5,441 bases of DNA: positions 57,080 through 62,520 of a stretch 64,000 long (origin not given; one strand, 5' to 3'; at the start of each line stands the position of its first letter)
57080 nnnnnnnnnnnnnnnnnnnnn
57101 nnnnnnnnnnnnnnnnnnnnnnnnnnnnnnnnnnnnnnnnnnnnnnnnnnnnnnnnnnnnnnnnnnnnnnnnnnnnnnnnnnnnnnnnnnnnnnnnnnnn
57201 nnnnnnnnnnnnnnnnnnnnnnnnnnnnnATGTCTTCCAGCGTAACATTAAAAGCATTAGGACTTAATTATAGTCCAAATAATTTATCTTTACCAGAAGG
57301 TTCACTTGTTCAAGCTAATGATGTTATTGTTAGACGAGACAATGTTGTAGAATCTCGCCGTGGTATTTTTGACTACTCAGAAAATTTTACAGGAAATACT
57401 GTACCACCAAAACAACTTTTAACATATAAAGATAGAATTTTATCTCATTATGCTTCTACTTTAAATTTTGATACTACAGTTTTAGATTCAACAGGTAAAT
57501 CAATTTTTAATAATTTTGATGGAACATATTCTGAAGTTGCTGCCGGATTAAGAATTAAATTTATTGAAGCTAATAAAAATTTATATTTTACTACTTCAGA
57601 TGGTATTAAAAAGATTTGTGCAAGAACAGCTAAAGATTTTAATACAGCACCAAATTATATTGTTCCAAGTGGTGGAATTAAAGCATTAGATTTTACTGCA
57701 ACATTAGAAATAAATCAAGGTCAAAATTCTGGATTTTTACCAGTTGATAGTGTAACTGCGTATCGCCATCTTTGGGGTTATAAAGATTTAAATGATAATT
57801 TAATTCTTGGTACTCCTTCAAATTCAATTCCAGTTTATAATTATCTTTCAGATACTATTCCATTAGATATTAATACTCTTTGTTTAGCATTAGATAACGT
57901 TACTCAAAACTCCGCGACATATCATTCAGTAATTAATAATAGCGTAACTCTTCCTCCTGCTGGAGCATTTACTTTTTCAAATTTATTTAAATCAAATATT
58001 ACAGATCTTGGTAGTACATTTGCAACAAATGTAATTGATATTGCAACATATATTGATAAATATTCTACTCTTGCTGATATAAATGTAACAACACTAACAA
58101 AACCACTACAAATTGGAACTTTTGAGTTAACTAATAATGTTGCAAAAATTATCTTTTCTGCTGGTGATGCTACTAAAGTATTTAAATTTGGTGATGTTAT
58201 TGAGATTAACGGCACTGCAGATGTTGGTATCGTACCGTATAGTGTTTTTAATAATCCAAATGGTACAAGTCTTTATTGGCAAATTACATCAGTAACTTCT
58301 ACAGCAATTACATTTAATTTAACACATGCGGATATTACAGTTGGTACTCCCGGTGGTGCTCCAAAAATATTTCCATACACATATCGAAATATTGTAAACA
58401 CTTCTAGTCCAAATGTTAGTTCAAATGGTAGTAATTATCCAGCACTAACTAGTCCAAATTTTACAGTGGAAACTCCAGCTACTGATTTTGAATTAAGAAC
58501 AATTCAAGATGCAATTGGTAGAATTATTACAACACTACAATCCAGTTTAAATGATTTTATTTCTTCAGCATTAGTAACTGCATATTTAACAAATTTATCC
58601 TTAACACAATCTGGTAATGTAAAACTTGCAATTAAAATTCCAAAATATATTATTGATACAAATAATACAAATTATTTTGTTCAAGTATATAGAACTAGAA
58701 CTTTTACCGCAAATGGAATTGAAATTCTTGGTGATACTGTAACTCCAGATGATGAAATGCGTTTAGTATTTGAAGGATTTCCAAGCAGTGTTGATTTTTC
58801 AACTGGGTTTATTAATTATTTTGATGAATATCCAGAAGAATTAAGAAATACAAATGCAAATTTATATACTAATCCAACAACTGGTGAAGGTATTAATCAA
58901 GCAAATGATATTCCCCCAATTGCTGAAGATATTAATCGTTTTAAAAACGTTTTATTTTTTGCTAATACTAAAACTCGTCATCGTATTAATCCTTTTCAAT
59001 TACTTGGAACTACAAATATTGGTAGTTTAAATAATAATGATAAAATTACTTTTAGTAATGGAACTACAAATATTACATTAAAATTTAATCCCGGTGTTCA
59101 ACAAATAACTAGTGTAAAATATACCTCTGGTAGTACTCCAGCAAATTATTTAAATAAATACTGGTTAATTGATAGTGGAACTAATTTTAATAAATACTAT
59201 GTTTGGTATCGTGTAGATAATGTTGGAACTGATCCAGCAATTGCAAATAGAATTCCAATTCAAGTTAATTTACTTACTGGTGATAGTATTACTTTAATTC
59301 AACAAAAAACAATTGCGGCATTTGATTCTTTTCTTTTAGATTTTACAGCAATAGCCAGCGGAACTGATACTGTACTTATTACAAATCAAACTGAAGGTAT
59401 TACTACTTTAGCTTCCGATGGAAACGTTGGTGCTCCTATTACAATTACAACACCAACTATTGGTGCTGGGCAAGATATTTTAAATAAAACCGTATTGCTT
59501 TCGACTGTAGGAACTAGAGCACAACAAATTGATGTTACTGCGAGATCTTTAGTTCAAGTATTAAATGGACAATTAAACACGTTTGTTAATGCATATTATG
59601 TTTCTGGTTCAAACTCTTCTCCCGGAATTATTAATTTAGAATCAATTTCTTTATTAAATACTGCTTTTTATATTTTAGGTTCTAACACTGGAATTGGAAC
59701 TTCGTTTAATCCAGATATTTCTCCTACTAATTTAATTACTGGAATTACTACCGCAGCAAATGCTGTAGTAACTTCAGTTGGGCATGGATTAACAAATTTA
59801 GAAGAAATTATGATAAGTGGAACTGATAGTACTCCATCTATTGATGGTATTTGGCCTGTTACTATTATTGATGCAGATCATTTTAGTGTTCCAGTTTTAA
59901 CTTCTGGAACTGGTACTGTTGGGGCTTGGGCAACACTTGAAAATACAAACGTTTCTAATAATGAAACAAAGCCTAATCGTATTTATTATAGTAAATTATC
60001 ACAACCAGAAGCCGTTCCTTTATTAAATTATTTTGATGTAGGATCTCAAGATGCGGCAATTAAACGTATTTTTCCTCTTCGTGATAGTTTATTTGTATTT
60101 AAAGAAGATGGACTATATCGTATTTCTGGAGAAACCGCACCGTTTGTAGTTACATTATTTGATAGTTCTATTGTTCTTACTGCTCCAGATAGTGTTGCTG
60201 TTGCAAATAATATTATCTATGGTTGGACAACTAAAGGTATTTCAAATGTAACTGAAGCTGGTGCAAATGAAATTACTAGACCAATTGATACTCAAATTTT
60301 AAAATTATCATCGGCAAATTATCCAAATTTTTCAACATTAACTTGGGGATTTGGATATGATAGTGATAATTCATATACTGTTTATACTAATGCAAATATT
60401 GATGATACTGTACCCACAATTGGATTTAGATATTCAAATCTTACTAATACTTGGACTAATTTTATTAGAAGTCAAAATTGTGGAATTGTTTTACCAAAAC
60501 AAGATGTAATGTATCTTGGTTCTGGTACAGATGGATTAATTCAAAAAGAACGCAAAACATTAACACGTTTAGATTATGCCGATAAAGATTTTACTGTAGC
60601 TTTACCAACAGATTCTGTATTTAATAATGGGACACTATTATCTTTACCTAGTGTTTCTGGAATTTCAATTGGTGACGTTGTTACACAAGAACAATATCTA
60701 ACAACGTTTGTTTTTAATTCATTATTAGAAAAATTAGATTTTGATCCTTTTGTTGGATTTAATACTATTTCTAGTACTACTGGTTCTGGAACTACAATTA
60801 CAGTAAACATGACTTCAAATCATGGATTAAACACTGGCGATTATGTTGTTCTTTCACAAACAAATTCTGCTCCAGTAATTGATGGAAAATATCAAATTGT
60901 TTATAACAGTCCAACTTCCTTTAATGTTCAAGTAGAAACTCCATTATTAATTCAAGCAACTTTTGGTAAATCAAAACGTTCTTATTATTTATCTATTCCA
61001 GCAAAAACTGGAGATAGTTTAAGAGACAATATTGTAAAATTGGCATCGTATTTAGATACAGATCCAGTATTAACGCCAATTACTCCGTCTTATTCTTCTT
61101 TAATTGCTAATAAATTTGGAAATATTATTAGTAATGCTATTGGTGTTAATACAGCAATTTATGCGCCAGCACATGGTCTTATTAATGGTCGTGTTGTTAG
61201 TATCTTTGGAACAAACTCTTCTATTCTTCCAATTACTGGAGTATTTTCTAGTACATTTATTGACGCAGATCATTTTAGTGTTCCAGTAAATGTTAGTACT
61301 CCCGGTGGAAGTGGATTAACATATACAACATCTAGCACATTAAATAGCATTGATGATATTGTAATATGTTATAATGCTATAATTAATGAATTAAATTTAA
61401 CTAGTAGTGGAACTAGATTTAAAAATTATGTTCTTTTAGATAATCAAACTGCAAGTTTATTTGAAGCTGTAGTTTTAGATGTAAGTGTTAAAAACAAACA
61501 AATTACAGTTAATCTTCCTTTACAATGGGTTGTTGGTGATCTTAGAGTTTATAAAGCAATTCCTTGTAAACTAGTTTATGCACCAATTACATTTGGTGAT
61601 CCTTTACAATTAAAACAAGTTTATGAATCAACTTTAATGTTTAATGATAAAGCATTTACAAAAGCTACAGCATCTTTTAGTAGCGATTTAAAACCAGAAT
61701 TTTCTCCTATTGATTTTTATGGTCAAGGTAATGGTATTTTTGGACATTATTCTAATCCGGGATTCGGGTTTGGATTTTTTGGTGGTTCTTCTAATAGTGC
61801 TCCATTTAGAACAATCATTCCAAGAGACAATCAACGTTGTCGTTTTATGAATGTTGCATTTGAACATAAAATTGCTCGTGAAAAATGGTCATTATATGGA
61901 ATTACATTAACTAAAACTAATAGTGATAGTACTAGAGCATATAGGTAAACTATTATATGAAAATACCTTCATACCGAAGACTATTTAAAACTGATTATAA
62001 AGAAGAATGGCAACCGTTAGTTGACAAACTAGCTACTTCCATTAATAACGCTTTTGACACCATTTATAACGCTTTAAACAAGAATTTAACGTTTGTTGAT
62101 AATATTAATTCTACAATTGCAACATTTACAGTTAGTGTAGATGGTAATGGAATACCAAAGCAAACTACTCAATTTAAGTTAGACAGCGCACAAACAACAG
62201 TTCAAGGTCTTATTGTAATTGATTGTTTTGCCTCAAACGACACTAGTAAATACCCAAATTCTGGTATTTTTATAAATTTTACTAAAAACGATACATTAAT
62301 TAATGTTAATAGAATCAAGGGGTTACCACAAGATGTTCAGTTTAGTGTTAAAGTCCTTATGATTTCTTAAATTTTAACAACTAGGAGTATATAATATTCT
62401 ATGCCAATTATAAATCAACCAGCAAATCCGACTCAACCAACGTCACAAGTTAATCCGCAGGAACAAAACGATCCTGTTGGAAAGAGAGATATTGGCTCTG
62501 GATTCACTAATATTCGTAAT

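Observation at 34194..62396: Phage-specific conserved element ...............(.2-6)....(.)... repeated 8 times upstream of right-arm genes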

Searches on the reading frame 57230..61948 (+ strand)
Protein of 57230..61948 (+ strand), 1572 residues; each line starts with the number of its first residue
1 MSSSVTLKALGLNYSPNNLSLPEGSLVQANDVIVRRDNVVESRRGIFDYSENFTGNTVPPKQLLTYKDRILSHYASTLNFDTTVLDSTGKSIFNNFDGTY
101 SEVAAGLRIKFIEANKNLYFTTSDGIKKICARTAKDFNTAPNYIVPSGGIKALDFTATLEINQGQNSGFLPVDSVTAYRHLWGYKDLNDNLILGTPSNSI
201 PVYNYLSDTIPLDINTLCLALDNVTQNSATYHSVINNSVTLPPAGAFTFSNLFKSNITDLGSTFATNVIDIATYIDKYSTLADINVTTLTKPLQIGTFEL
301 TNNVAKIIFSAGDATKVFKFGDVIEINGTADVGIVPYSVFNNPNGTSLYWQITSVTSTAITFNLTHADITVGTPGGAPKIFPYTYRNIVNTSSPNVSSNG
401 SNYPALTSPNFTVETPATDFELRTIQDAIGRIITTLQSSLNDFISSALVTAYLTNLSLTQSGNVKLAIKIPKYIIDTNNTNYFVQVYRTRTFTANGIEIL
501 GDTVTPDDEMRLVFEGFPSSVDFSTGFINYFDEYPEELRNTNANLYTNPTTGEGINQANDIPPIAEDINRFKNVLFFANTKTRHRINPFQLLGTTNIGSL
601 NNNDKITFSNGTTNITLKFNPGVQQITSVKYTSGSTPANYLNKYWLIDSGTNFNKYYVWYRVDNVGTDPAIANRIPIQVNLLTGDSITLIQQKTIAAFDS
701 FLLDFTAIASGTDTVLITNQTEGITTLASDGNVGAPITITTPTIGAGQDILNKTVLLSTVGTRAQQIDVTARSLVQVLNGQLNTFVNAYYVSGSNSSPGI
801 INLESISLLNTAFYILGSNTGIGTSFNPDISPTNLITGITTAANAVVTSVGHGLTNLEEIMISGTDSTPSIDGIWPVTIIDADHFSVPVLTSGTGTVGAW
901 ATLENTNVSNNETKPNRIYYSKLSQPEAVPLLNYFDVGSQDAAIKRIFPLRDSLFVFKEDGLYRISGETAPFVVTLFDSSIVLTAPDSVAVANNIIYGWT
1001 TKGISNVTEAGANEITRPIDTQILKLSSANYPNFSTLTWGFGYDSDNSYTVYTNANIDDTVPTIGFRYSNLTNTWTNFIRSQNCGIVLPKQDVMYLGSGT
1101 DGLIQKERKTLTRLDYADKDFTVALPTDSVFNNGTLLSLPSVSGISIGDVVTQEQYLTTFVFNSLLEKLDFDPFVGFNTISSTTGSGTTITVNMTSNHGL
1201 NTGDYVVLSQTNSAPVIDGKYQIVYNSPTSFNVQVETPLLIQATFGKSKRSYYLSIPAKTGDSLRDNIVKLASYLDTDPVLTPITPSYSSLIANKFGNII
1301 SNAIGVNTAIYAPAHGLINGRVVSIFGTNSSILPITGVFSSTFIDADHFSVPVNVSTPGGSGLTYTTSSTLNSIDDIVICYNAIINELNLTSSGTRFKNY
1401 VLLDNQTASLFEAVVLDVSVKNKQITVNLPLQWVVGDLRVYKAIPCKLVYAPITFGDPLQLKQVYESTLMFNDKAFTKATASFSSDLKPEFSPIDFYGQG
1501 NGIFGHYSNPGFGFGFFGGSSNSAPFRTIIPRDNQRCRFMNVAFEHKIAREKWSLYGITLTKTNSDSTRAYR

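Call 7: search_protein_families(library=phrogs, proteins=[window:57230-61948:+], max_evalue=0.001)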
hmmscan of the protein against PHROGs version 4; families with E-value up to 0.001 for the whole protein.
window:57230-61948:+ (1572 aa): 1 family
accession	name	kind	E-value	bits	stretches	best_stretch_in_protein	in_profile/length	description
phrog_584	-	tail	0.00022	22.1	0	827-886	14-73/218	major tail protein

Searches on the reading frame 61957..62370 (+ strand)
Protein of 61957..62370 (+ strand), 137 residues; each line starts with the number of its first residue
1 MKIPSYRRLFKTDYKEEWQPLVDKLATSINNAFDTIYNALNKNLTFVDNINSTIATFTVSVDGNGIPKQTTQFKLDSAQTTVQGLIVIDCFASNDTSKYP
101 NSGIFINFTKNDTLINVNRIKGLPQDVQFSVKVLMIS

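Call 24: find_encoding_contigs(protein=window:61957-62370:+, flank=10000, max_places=4)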
Protein window:61957-62370:+ (137 aa): 5 contigs read that carry it; 3 places shown.
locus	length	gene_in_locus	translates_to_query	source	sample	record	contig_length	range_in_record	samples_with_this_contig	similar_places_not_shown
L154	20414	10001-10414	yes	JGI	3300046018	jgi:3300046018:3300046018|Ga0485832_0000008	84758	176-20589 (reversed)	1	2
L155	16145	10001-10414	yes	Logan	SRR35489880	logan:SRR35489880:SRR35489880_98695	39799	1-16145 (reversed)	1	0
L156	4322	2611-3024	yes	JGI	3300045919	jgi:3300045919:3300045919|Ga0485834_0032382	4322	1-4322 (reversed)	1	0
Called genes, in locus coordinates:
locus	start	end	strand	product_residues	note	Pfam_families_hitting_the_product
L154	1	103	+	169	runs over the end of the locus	-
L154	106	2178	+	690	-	-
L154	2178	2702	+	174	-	PF07484:Collar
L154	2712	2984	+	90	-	-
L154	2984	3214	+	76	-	-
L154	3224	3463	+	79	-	-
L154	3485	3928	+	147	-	-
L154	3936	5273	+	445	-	-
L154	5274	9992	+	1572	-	-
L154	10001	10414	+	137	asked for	-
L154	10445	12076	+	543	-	-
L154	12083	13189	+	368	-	-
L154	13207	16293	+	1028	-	PF01464:SLT (weak)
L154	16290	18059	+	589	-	-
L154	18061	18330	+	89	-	-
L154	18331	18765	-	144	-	-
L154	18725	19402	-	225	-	-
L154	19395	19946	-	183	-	PF13392:HNH_3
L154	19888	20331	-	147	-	-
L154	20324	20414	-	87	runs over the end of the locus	?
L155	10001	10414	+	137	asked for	-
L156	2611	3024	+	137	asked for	-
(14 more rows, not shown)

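Call 36: search_protein_families(library=phrogs, proteins=[L154:18331-18765:-, L154:18725-19402:-, L154:19888-20331:-], max_evalue=0.01)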
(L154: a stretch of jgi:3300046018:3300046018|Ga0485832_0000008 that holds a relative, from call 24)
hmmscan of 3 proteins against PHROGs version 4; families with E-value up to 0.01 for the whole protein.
L154:18331-18765:- (144 aa): 0 families

L154:18725-19402:- (225 aa): 0 families

L154:19888-20331:- (147 aa): 0 families
